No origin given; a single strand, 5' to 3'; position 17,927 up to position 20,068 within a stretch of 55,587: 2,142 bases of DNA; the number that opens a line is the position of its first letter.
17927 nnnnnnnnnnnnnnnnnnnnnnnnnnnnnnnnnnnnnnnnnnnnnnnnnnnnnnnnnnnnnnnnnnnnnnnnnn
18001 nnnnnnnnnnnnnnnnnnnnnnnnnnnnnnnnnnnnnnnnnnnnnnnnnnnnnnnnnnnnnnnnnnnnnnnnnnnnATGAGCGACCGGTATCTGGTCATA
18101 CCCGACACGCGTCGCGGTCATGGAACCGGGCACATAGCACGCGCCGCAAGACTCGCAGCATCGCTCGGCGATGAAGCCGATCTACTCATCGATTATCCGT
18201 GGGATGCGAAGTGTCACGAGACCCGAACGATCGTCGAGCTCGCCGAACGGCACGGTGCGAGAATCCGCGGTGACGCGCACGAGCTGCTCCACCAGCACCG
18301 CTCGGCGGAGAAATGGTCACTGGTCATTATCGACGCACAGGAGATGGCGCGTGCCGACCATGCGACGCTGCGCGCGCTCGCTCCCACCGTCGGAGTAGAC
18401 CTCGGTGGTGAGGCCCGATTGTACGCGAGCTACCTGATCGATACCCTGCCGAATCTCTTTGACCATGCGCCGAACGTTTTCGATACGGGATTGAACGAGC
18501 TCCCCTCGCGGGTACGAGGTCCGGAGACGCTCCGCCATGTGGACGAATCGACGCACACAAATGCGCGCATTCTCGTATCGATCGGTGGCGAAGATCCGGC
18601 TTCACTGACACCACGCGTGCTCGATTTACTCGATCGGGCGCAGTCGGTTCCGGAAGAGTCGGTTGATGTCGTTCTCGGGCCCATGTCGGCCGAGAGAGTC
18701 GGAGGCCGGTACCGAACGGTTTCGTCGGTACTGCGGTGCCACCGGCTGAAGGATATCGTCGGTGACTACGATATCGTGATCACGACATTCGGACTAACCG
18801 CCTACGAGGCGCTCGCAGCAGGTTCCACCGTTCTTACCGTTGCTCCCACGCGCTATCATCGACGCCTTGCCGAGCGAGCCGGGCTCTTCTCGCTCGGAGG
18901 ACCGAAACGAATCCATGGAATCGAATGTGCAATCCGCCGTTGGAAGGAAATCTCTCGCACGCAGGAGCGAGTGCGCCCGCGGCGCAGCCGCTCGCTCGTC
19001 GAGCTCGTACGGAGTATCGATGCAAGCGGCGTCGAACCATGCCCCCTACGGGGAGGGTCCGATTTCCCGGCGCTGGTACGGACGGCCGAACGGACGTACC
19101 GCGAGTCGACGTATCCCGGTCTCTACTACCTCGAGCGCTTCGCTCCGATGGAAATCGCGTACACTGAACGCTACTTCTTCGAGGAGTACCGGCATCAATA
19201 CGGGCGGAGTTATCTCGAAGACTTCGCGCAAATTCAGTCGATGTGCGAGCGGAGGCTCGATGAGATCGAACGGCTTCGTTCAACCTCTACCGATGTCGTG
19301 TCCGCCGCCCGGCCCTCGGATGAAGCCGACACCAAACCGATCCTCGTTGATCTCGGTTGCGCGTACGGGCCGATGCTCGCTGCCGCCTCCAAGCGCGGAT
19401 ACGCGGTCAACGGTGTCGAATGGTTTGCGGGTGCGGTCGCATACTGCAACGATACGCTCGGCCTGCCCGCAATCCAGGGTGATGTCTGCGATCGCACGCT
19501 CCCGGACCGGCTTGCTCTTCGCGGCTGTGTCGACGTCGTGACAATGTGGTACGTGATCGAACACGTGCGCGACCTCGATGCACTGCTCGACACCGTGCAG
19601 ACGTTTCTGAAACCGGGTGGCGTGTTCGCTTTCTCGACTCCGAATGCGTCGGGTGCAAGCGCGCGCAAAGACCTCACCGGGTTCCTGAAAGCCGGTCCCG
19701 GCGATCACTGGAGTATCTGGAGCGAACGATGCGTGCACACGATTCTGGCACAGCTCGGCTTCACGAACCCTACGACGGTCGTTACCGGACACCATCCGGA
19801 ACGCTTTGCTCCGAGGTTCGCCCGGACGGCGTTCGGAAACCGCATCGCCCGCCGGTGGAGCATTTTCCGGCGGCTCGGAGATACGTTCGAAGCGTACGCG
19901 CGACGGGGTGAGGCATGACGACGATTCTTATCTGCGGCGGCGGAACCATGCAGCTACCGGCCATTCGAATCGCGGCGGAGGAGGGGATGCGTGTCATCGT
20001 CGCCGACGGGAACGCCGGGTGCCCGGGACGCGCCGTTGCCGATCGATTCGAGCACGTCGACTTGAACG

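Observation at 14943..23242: Seven-gene translationally coupled operon linking radical-SAM/sugar-nucleotide-type enzymes to a cell-wall amidase, immediately upstream of flaA - product unknown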

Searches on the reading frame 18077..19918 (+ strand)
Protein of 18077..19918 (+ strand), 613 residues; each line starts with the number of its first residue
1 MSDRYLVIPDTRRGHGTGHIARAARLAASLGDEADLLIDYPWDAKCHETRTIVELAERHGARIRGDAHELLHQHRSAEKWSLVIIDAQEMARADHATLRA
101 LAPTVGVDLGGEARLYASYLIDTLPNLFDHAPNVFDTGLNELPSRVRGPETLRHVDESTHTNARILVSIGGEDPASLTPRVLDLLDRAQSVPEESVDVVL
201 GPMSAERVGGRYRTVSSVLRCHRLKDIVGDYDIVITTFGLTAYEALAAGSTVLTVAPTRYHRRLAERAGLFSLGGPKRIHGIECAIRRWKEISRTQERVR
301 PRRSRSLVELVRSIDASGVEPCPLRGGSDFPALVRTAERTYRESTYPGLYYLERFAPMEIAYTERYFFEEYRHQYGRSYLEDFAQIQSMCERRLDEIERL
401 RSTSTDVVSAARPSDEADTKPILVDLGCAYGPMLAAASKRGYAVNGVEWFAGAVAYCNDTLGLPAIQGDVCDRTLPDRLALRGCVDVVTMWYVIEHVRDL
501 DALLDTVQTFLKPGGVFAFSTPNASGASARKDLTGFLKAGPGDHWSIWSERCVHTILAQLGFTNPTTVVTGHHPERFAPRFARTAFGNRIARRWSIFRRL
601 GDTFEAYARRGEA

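Call 3: search_protein_families(library=pfam, proteins=[window:18077-19918:+], max_evalue=0.01)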
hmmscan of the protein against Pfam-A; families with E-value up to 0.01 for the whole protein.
window:18077-19918:+ (613 aa): 5 families
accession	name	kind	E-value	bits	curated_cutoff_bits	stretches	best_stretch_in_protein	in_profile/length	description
PF13489.12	Methyltransf_23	-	3.8e-19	69.5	27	1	415-564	18-161/164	Methyltransferase domain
PF08241.18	Methyltransf_11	-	1.8e-10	41.7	21.2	1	424-519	1-95/95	Methyltransferase domain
PF08242.18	Methyltransf_12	-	2.2e-08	35.1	30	1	424-517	1-98/98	Methyltransferase domain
PF13649.12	Methyltransf_25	-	2.3e-07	31.9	27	1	424-515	2-97/97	Methyltransferase domain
PF13847.12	Methyltransf_31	-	0.00016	21.8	27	1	425-524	9-114/145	Methyltransferase domain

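Call 4: search_protein_families(library=ncbifam, proteins=[window:18077-19918:+], max_evalue=0.01)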
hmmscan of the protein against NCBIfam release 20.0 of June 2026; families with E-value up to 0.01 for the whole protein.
window:18077-19918:+ (613 aa): 2 families
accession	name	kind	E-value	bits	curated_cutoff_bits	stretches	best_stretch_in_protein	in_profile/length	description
TIGR03590.1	PseG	equivalog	1.5e-08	34.6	153.55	1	161-255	170-267/280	UDP-2,4-diacetamido-2,4,6-trideoxy-beta-L-altropyranose hydrolase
TIGR01983.1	UbiG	equivalog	1.1e-07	31.4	102.95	1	420-526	50-158/228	bifunctional 2-polyprenyl-6-hydroxyphenol methylase/3-demethylubiquinol 3-O-methyltransferase UbiG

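Call 32: search_solved_structures(query=A3, max_evalue=0.1)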
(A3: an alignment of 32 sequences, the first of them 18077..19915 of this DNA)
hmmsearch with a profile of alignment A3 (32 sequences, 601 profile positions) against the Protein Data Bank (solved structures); distinct sequences matched with E-value up to 0.1: 92 (the best 60 are shown).
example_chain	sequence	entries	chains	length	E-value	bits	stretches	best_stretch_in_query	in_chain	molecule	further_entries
3cc8_A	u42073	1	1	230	8.6e-15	57.5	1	402-513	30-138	Putative methyltransferase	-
4e2x_A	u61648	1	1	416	4.9e-11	45.1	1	403-564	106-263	TcaB9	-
5t64_A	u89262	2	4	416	5.3e-11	44.9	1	400-558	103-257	Sugar 3-C-methyl transferase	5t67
3ndi_A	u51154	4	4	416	1.4e-10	43.5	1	403-564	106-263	Methyltransferase | TcaB9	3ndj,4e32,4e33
4e31_A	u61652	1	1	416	1.5e-10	43.4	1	403-564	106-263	TcaB9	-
5t6b_A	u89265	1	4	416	1.5e-10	43.4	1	403-558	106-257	Sugar 3-C-methyl transferase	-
4e2y_A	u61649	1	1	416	1.6e-10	43.4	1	403-564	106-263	TcaB9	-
4kdr_A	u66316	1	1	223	3.8e-10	42.1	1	404-512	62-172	3-demethylubiquinone-9 3-methyltransferase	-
5dpm_A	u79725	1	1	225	3.9e-10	42.1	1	404-512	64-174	Ubiquinone biosynthesis O-methyltransferase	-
1wzn_A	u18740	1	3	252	9.3e-10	40.8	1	391-503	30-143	SAM-dependent methyltransferase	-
4kdc_A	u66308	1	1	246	1.2e-09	40.5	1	404-512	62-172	3-demethylubiquinone-9 3-methyltransferase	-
4e2z_A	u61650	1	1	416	5.3e-09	38.3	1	403-564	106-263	TcaB9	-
5z9o_A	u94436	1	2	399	7.8e-09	37.8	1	389-500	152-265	Cyclopropane-fatty-acyl-phospholipid synthase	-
4e2w_A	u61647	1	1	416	9.8e-09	37.4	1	403-564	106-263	TcaB9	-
4e30_A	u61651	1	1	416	1.1e-08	37.3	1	403-564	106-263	TcaB9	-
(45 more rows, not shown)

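Call 52: find_homologous_proteins(query=window:18077-19915:+, max_evalue=0.001)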
Query window:18077-19915:+ (613 aa): 221 proteins with E <= 0.001 among 8000 candidates; the best 120 are listed.
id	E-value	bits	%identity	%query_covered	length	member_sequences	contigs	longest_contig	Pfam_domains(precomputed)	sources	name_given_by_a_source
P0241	0.0e+0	1404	100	100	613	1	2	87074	PF13489.13,PF13649.13,PF08241.19,PF08242.19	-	-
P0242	3.7e-295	998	71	100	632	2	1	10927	PF13489.13,PF13649.13,PF08241.19,PF08242.19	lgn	-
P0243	6.1e-292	988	73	99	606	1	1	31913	PF13489.13,PF13649.13,PF08241.19,PF08242.19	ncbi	-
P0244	1.1e-180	620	49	99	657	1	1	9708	PF13489.13,PF13649.13,PF08241.19,PF08242.19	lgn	-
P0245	9.1e-174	597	49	99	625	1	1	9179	PF13489.13,PF13649.13,PF08241.19,PF08242.19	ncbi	ncbi:MAG: methyltransferase domain-containing protein [bacterium]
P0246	4.1e-159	549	46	98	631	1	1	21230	PF13847.13,PF13489.13,PF13649.13,PF08241.19,PF08242.19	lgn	-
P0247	1.6e-151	524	45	100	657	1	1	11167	PF13847.13,PF13489.13,PF13649.13,PF08241.19,PF08242.19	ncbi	ncbi:MAG: class I SAM-dependent methyltransferase [Spirochaetales bacterium]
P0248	3.8e-140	486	43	99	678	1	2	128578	PF13847.13,PF13489.13,PF13649.13,PF08241.19,PF08242.19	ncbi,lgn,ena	-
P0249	8.9e-133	462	42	100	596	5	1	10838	PF13847.13,PF13489.13,PF13649.13,PF08241.19,PF08242.19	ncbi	-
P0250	4.7e-130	453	42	100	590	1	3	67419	PF13847.13,PF13489.13,PF13649.13,PF08241.19,PF08242.19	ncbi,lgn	ncbi:MAG: class I SAM-dependent methyltransferase [Spirochaetaceae bacterium]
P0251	2.1e-127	444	42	100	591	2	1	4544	PF13489.13,PF13649.13,PF08241.19,PF08242.19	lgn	-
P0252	1.5e-102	362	39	99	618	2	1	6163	PF13489.13,PF13649.13,PF08241.19,PF08242.19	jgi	jgi:2-polyprenyl-3-methyl-5-hydroxy-6-metoxy-1,4-benzoquinol methylase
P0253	1.6e-96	342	40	86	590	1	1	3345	PF13847.13,PF13489.13,PF13649.13,PF08241.19,PF08242.19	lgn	-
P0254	3.8e-96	341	37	98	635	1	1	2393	PF13847.13,PF13489.13,PF13649.13,PF08241.19,PF08242.19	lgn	-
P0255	1.9e-95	339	36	100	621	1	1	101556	PF13847.13,PF13489.13,PF13649.13,PF08241.19,PF08242.19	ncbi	-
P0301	4.2e-86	308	34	99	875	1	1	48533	PF13847.13,PF13489.13,PF13649.13,PF08241.19,PF08242.19,PF02348.26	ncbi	-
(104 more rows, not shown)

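Call 64: predict_structure(alignment_id=A6)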
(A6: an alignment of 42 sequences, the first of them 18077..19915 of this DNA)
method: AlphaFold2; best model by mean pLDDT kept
length: 613 residues; sequences in the alignment: 42
mean_pLDDT: 91.7   pTM: 0.91
mean pLDDT of the five models: 91.7, 90.2, 89.5, 89.5, 89.0
residues with pLDDT >= 90: 483; 70-90: 100; 50-70: 30; < 50: 0
segments of 3 or more residues with pLDDT < 50: none
pLDDT, mean of each block of 10 residues (from residue 1): 91 92 97 95 90 93 87 68 97 95 97 97 94 97 88 65 88 90 90 90 76 85 87 95 96 95 95 92 93 95 95 95 93 97 95 93 88 91 96 96 67 71 94 98 97 97 97 97 98 95 97 97 95 95 95 96 95 83 93 92 97 83
secondary structure, 60 per line:
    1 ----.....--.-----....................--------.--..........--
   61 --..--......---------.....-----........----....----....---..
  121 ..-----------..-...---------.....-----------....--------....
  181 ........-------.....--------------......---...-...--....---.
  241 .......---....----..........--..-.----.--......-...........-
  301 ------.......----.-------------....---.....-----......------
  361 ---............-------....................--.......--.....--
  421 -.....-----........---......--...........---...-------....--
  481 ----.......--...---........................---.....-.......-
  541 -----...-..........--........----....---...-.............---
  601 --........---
elements in order: E5-9 H18-33 E34-37 H49-58 H67-72 E82-86 H92-99 E104-107 H112-115 E119-122 H149-153 E165-168 H177-188 E196-200 E215-220 E233-236 H240-247 E251-254 H259-268 H282-287 H289-299 H307-313 E332-335 E339-343 E349-354 H364-375 H383-402 H405-411 H414-418 E422-426 H432-439 E443-448 H451-461 E465-467 H475-478 E485-491 H500-510 E511-523 H527-531 H533-539 E546-548 H550-559 E562-569 H574-577 H585-597 E603-610

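Call 68: fold_search(model_id=the predicted structure, library=pdb)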
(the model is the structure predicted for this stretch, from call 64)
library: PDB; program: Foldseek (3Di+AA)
matches with E <= 10: 1943; with E <= 0.001: 1005
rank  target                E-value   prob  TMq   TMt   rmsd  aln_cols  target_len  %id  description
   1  3cc8                  7.5e-11  1.00  0.25  0.67   8.2       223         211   19  Crystal structure of a putative methyltransferase (bce_1332) from bacillus cereus atcc 10987 at 1.64 A resolution (released 2008-03-04)
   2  5wp5_B                1.2e-10  1.00  0.23  0.29  23.1       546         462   13  Arabidopsis thaliana phosphoethanolamine N-methyltransferase 2 (AtPMT2) in complex with SAH (released 2017-11-15)
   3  5wp4                  4.1e-10  1.00  0.23  0.27  23.5       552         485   13  Arabidopsis thaliana phosphoethanolamine N-methyltransferase 1 (AtPMT1, XIOPTL) in complex with SAH and phosphocholine (released 2017-11-15)
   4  3dli_A                7.2e-10  1.00  0.29  0.72   5.5       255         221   14  Crystal structure of a SAM dependent methyltransferase from Archaeoglobus fulgidus (released 2008-07-15)
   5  4kri_C                7.2e-10  1.00  0.23  0.31  23.9       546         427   12  Haemonchus contortus Phospholethanolamine N-methyltransferase 2 in complex with phosphomonomethylethanolamine and S-ad (released 2013-09-25)
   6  4kri_B                8.5e-10  1.00  0.22  0.31  23.3       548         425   10  Haemonchus contortus Phospholethanolamine N-methyltransferase 2 in complex with phosphomonomethylethanolamine and S-ad (released 2013-09-25)
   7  4kri_A                1.2e-09  1.00  0.24  0.33  23.9       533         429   11  Haemonchus contortus Phospholethanolamine N-methyltransferase 2 in complex with phosphomonomethylethanolamine and S-ad (released 2013-09-25)
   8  4htf_A                1.5e-09  1.00  0.26  0.60   5.8       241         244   17  Crystal structure of S-adenosylmethionine-dependent methyltransferase from Escherichia coli in complex with S-adenosyl (released 2012-11-21)
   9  4krh_A                1.7e-09  1.00  0.23  0.32  23.9       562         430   10  SeMet Haemonchus contortus Phosphoethanolamine N-methyltransferase 2 in complex with S-adenosyl-L-methionine (released 2013-09-25)
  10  4ine_B                1.7e-09  1.00  0.23  0.31  25.1       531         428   11  Crystal structure of N-methyl transferase (PMT-2) from Caenorhabditis elegant complexed with S-adenosyl homocysteine a (released 2014-01-15)
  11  4e2z                  1.8e-09  1.00  0.29  0.42   9.5       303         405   16  X-ray Structure of the H225N mutant of TcaB9, a C-3'-Methyltransferase, in Complex with S-Adenosyl-L-Homocysteine and Su (released 2012-04-25)
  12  5t6b_D                2.1e-09  1.00  0.26  0.38   6.6       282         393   16  X-ray structure of the KijD1 C3-methyltransfeerase, converted to monomeric form (released 2016-09-14)
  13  5t6b_C                2.3e-09  1.00  0.26  0.39   6.5       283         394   17  X-ray structure of the KijD1 C3-methyltransfeerase, converted to monomeric form (released 2016-09-14)
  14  8owx_B                2.8e-09  1.00  0.24  0.54  15.2       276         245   15  Crystal Structure of METTL6 bound to SAH (released 2024-05-08)
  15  5wp5_A                2.8e-09  1.00  0.23  0.29  23.2       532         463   13  Arabidopsis thaliana phosphoethanolamine N-methyltransferase 2 (AtPMT2) in complex with SAH (released 2017-11-15)
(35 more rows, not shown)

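Call 109: find_encoding_contigs(protein=P0241, flank=3000, max_places=3)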
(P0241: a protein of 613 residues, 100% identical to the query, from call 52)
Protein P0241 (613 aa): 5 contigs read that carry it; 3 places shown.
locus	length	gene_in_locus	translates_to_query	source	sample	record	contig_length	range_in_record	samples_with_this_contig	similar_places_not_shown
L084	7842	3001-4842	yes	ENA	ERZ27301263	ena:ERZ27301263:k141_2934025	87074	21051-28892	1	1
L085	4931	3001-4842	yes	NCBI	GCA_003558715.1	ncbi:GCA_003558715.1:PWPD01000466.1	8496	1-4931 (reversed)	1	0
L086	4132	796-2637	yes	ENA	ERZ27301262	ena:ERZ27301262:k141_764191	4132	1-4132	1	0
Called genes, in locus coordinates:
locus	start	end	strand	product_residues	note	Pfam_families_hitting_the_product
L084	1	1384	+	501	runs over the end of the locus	PF04055:Radical_SAM, PF13186:SPASM (weak)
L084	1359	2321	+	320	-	-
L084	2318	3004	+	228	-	PF02348:CTP_transf_3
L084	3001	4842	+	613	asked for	PF13489:Methyltransf_23, PF08241:Methyltransf_11, PF08242:Methyltransf_12, PF13649:Methyltransf_25 (weak)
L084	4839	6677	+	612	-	PF02655:ATP-grasp_3 (weak), PF07478:Dala_Dala_lig_C (faint), PF13535:ATP-grasp_4 (weak), PF18603:LAL_C2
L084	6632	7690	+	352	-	PF01520:Amidase_3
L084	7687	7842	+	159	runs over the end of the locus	PF10646:Germane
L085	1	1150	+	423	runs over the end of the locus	PF04055:Radical_SAM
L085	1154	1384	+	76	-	PF13186:SPASM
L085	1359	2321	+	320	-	-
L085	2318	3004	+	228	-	PF02348:CTP_transf_3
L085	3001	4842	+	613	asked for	PF13489:Methyltransf_23, PF08241:Methyltransf_11, PF08242:Methyltransf_12, PF13649:Methyltransf_25 (weak)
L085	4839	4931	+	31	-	?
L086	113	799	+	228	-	PF02348:CTP_transf_3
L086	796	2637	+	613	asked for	PF13489:Methyltransf_23, PF08241:Methyltransf_11, PF08242:Methyltransf_12, PF13649:Methyltransf_25 (weak)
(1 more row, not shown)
